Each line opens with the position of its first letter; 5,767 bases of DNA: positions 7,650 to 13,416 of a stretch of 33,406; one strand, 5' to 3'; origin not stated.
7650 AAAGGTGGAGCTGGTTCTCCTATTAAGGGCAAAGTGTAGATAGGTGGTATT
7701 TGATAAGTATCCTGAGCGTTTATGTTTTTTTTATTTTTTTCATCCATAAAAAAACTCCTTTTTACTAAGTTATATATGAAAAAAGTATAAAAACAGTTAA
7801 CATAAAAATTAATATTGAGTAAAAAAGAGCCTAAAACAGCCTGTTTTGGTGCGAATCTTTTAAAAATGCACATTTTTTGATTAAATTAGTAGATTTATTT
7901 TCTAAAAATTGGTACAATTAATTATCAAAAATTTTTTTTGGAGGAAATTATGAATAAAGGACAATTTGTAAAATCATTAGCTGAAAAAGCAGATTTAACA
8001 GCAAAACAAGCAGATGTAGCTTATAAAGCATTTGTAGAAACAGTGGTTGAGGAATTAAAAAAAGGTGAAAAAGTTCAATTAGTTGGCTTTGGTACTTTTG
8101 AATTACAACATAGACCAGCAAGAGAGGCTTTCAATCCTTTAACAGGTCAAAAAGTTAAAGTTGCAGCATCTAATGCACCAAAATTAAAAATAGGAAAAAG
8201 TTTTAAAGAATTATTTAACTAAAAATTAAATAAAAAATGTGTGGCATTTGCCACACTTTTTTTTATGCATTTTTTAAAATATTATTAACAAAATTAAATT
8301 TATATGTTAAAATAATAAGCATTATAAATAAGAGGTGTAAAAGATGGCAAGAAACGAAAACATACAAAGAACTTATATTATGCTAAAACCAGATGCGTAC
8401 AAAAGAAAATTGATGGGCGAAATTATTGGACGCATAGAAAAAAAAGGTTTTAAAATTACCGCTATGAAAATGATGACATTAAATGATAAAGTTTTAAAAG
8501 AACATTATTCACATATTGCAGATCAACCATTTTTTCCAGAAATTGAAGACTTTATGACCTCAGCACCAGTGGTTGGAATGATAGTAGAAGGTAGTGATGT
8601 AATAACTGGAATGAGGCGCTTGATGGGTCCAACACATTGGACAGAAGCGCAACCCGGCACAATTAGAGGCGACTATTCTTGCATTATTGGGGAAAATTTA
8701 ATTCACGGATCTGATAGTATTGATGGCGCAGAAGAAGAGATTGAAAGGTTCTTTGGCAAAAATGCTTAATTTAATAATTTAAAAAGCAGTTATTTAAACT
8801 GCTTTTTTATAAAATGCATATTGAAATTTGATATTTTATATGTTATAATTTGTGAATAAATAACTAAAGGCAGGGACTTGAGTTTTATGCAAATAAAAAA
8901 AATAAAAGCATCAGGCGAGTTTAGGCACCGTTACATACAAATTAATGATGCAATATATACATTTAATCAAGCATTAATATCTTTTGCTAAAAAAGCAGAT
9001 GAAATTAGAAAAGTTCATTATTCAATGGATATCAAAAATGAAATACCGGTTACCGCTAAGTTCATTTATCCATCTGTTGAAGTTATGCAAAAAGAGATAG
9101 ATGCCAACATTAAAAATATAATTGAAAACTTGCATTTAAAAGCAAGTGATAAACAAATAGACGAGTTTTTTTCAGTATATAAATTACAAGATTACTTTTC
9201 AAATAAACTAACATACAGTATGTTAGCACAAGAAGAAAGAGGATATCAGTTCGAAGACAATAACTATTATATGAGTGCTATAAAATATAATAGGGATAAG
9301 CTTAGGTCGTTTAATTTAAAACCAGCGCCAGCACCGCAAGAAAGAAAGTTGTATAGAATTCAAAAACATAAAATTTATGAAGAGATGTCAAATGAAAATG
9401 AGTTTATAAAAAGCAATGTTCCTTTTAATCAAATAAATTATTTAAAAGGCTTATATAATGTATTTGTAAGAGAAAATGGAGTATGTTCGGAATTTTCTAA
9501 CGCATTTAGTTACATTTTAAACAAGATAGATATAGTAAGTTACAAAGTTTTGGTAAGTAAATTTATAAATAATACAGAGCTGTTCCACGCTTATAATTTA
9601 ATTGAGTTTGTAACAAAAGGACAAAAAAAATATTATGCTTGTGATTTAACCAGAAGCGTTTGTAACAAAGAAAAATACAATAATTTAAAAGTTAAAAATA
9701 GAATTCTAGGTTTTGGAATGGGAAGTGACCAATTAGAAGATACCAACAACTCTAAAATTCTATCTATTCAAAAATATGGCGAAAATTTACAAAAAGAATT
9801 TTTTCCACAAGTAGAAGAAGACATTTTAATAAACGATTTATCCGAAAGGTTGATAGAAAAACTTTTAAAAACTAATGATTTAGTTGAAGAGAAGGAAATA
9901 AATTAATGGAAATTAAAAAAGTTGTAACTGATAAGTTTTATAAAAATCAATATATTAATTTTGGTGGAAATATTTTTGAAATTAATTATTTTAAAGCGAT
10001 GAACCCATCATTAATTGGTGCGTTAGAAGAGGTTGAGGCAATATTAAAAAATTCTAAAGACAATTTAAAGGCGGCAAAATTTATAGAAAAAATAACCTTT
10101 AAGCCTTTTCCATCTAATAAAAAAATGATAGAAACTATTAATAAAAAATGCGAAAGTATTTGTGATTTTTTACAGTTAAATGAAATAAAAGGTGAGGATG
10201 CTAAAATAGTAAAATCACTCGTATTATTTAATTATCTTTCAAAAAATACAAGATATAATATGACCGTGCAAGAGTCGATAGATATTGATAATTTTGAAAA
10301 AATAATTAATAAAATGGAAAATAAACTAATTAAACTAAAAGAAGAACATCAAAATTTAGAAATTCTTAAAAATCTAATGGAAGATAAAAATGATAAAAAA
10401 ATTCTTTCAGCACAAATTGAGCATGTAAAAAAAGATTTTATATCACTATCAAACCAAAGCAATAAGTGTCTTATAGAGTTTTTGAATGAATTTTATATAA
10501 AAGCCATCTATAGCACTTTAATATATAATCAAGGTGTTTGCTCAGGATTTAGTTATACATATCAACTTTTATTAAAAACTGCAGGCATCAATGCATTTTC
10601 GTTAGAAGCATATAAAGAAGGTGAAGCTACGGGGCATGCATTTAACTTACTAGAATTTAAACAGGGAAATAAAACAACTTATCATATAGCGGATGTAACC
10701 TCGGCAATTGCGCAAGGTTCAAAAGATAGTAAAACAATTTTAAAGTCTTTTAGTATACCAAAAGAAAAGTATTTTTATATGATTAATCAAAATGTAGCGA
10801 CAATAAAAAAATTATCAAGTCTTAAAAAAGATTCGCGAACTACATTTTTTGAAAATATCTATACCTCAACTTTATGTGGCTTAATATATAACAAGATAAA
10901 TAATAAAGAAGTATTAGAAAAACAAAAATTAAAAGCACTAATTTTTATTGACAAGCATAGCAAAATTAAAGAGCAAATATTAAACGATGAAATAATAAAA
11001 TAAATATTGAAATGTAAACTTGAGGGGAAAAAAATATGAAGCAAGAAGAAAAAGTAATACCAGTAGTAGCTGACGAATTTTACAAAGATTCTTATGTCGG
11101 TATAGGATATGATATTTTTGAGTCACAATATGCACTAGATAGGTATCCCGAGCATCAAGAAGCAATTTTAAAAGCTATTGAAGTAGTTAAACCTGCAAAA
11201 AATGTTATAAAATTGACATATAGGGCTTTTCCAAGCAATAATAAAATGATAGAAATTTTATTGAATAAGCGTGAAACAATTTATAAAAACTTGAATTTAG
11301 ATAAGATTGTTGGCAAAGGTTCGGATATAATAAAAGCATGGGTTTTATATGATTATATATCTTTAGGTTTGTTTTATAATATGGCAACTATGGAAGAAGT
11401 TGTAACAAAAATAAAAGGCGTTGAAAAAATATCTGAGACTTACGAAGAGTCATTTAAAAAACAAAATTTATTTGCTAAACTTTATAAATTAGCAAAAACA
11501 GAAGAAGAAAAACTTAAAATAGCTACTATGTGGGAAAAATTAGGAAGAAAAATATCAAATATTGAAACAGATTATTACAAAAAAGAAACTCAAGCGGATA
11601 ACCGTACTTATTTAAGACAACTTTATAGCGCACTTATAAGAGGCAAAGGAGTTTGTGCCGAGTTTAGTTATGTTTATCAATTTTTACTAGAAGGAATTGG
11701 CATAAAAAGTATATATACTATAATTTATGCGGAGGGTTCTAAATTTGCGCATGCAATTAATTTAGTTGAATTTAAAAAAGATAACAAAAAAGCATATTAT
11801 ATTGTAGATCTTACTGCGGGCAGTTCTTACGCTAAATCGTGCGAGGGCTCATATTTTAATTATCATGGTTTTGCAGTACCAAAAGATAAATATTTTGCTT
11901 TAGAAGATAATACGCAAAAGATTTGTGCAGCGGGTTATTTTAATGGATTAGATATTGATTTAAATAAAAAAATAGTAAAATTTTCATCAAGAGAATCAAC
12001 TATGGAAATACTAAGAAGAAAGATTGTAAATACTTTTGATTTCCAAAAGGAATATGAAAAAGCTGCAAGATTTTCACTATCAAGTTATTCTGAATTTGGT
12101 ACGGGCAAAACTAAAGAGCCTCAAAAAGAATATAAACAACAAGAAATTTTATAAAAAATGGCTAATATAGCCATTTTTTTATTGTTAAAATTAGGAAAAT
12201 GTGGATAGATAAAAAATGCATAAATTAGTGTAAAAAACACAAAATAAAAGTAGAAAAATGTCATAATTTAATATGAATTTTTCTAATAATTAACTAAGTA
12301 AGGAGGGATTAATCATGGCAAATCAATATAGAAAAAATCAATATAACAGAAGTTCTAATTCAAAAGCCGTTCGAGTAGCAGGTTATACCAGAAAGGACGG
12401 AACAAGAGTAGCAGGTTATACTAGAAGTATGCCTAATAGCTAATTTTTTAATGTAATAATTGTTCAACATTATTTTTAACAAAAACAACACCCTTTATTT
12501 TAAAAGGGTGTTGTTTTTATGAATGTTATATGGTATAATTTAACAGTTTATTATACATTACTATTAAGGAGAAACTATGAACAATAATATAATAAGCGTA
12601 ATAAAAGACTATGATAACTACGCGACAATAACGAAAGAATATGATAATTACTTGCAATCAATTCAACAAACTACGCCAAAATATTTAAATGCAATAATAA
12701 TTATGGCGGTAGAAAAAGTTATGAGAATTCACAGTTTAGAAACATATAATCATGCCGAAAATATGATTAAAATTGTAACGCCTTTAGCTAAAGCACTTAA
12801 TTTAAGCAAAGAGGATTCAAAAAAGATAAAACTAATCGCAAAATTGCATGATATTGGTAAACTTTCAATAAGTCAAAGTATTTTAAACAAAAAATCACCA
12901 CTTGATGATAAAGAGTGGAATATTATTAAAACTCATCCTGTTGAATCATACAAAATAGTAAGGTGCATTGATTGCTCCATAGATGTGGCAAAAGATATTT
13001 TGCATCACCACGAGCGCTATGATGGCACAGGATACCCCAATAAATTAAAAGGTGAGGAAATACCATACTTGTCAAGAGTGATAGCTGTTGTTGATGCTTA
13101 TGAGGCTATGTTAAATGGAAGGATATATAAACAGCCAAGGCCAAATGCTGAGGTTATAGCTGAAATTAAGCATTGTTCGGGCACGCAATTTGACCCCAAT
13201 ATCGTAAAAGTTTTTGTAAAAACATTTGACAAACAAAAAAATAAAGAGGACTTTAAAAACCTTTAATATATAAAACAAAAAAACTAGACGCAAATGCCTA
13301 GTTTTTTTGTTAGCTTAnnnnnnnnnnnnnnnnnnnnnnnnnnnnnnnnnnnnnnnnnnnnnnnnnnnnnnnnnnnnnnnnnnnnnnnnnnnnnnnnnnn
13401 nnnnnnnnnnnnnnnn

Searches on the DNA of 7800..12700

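Call 60: search_rna_families(source=window, start=7800, end=12700, threshold=evalue, max_evalue=1)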
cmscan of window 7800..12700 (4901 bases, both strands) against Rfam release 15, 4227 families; matches with E-value up to 1: 2.
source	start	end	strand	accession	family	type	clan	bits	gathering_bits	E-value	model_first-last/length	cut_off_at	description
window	12464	12535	-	RF03346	mir-881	Gene; miRNA;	-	25.5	70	0.13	1-78/78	no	mir-881 microRNA precursor family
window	8192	8268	+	RF00558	L20_leader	Cis-reg; leader;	-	25.4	58.7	0.076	1-127/127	no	Ribosomal protein L20 leader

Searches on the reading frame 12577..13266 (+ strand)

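Call 57: search_protein_families(library=pfam, proteins=[window:12577-13266:+], max_evalue=0.00001)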
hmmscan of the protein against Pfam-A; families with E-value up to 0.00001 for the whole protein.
window:12577-13266:+ (229 aa): 2 families
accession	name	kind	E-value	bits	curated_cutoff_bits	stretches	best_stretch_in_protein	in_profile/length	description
PF13487.12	HD_5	-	2.4e-32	112.5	27.2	1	47-209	5-170/170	HD domain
PF01966.28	HD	-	2.3e-17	63.8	22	1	56-178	1-116/116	HD domain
